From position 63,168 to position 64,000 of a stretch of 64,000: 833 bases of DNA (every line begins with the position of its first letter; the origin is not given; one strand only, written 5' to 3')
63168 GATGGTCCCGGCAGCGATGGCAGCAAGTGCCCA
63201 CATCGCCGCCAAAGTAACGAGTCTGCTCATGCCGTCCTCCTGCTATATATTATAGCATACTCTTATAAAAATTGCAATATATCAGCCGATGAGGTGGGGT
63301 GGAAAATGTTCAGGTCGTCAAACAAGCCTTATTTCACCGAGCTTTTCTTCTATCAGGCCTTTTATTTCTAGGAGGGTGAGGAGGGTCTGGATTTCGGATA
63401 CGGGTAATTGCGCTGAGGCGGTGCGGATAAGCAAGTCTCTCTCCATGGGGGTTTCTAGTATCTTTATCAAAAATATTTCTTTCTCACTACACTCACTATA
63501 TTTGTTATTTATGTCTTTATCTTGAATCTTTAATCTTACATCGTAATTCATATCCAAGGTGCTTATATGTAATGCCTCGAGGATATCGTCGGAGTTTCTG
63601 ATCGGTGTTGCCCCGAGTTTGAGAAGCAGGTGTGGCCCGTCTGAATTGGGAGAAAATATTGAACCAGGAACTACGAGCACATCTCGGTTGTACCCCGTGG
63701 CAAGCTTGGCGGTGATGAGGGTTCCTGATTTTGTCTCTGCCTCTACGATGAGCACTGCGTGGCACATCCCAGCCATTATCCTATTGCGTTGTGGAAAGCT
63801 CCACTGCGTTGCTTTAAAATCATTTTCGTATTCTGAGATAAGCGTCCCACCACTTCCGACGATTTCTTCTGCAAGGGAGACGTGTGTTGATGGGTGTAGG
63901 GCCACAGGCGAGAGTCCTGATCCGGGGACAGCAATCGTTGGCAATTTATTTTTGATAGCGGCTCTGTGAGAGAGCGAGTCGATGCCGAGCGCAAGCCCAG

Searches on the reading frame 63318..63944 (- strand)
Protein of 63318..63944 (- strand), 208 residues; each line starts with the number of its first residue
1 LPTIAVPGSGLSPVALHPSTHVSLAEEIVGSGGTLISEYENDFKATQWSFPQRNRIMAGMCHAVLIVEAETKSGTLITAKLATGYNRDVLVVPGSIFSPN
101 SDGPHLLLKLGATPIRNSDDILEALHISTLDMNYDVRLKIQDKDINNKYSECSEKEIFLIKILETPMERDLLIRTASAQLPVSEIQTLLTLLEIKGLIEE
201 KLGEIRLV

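Call 74: search_protein_families(library=pfam, proteins=[window:63318-63944:-], max_evalue=0.001)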
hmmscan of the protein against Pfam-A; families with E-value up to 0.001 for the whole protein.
window:63318-63944:- (208 aa): 2 families
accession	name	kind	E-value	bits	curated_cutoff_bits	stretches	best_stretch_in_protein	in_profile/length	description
PF02481.21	DNA_processg_A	-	5.3e-33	114.4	29.6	1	2-115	99-210/212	DNA recombination-mediator protein A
PF17782.7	DprA_WH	-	0.00023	21.6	22.9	0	165-200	24-57/61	DprA winged helix domain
